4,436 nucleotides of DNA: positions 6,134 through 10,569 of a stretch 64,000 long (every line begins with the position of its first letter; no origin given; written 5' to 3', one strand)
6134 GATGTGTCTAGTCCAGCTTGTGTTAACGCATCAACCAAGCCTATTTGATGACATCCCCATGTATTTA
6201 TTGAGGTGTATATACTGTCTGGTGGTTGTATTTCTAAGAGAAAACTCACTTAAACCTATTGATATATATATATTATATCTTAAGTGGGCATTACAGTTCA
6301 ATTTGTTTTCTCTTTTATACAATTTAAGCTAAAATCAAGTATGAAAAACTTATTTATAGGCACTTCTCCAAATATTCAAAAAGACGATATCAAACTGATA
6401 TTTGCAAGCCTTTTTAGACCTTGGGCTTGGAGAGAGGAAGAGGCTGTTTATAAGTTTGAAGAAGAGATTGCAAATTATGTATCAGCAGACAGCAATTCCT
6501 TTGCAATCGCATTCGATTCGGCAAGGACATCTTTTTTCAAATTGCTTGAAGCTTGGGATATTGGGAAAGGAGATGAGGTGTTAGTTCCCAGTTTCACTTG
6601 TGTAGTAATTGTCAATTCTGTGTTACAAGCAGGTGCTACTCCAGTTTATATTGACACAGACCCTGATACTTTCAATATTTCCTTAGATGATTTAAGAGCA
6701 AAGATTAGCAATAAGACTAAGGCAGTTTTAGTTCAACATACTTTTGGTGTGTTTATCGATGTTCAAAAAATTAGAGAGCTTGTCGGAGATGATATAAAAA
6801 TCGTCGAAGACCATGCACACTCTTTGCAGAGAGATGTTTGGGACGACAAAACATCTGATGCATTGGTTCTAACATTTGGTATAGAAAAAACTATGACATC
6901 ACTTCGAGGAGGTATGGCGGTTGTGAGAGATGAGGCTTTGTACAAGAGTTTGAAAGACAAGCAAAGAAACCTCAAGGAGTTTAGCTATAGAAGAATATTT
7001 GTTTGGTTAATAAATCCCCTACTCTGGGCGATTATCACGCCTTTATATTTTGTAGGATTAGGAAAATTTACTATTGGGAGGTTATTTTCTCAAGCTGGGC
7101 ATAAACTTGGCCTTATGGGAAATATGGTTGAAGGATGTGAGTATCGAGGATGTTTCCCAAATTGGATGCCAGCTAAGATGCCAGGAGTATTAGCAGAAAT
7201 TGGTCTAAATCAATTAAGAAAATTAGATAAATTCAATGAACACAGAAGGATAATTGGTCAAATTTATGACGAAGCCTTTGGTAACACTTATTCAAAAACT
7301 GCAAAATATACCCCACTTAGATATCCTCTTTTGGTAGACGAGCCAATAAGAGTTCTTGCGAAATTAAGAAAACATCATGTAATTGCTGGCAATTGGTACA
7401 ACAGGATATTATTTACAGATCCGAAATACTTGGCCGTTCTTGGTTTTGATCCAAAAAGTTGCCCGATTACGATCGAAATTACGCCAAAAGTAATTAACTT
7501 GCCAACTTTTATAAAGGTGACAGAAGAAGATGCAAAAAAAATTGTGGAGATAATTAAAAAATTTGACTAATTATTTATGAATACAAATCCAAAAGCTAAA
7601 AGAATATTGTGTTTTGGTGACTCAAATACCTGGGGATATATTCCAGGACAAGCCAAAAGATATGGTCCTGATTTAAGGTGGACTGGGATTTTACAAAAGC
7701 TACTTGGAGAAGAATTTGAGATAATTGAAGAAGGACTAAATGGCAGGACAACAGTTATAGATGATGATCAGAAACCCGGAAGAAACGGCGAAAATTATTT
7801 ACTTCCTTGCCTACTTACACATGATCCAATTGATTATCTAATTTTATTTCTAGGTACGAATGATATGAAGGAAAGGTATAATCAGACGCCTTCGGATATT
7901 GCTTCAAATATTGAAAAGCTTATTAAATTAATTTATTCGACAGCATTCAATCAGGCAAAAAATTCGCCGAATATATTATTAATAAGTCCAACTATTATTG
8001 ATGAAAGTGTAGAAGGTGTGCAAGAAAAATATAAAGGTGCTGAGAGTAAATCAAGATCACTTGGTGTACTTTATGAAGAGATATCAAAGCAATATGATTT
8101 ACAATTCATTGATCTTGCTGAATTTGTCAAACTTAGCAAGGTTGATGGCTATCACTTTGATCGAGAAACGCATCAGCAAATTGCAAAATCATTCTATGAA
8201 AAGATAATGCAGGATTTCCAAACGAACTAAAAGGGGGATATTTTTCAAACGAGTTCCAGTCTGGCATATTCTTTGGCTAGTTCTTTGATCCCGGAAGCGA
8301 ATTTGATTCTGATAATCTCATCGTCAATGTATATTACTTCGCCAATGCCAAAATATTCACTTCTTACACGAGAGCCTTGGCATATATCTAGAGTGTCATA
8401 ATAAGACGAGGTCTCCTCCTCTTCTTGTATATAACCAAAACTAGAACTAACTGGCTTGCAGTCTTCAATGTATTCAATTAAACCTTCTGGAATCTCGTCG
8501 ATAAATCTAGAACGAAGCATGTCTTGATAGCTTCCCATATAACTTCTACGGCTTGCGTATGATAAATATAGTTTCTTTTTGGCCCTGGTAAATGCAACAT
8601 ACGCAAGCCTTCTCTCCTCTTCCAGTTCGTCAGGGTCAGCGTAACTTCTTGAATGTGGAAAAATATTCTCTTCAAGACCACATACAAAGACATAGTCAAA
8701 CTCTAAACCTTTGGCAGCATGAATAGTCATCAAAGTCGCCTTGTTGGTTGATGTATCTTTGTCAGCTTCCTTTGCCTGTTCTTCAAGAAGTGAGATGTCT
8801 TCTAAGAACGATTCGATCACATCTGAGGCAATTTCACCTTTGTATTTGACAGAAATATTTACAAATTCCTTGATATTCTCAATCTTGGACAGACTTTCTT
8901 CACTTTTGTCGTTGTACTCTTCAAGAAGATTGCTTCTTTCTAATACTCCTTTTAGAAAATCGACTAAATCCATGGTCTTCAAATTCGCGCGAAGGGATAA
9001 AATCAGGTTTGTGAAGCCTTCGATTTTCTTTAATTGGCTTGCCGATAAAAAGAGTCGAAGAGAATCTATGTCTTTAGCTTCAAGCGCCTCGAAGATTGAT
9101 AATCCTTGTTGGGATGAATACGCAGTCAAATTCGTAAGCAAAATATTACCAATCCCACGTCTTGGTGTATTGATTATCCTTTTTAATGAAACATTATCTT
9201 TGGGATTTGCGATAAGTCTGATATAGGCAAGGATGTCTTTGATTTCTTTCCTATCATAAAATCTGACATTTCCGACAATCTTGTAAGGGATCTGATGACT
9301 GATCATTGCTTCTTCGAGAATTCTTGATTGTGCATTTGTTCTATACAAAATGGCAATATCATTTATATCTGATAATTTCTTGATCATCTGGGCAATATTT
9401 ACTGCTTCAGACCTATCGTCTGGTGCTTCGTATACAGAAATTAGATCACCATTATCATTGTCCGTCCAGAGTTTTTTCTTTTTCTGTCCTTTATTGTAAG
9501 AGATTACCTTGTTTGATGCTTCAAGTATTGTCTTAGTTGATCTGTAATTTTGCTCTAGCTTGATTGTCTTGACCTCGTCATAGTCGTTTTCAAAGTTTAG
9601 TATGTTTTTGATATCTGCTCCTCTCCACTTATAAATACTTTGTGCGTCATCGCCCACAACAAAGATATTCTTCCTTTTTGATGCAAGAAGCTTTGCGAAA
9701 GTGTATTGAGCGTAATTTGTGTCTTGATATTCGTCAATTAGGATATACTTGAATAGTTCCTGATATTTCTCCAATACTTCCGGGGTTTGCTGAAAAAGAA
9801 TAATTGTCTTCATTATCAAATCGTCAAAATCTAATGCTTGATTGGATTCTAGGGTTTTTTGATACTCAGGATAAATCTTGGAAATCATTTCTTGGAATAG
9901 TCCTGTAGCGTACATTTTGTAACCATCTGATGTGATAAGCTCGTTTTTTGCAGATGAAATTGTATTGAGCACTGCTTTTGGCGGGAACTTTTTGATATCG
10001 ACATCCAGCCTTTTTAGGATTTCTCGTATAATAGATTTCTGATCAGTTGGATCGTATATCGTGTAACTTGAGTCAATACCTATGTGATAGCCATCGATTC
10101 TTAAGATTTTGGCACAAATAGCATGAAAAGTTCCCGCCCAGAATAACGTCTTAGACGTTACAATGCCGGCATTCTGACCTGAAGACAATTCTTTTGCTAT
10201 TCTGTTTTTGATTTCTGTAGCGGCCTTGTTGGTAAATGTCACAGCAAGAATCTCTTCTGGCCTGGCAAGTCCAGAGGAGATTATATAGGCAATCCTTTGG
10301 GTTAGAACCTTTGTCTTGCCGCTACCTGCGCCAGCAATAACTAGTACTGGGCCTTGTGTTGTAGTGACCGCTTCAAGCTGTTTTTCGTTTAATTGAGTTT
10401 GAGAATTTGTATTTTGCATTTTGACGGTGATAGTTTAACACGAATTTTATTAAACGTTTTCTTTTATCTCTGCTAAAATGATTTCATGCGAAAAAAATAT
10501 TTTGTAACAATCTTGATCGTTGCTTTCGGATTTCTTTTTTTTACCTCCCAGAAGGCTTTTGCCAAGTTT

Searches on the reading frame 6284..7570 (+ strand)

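Call 7: search_protein_families(library=pfam, proteins=[window:6284-7570:+], max_evalue=0.00001)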
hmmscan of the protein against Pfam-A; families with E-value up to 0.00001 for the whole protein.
window:6284-7570:+ (428 aa): 1 family
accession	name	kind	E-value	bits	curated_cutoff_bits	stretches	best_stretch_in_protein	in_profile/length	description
PF01041.23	DegT_DnrJ_EryC1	-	1e-49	170.2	19.8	2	32-223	4-195/360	DegT/DnrJ/EryC1/StrS aminotransferase family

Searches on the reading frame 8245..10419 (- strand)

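Call 7: search_protein_families(library=pfam, proteins=[window:8245-10419:-], max_evalue=0.00001)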
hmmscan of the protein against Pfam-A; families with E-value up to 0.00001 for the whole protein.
window:8245-10419:- (724 aa): 6 families
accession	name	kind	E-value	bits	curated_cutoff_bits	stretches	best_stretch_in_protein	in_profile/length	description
PF00580.27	UvrD-helicase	-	1.7e-89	300.5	23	1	10-280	1-270/271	UvrD/REP helicase N-terminal domain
PF13361.12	UvrD_C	-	2.3e-84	284.2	25.6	1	286-623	1-349/350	UvrD-like helicase C-terminal domain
PF13245.12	AAA_19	-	7.3e-23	81.7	25.1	1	14-264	1-132/134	AAA domain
PF13538.12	UvrD_C_2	-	7e-12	45.5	27.4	1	561-619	2-51/52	UvrD-like helicase C-terminal domain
PF01443.25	Viral_helicase1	-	1.5e-09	38.4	21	0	537-618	159-225/228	Viral superfamily 1 RNA helicase core domain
PF13604.12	AAA_30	-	1.9e-06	28.2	27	0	9-75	1-67/191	AAA domain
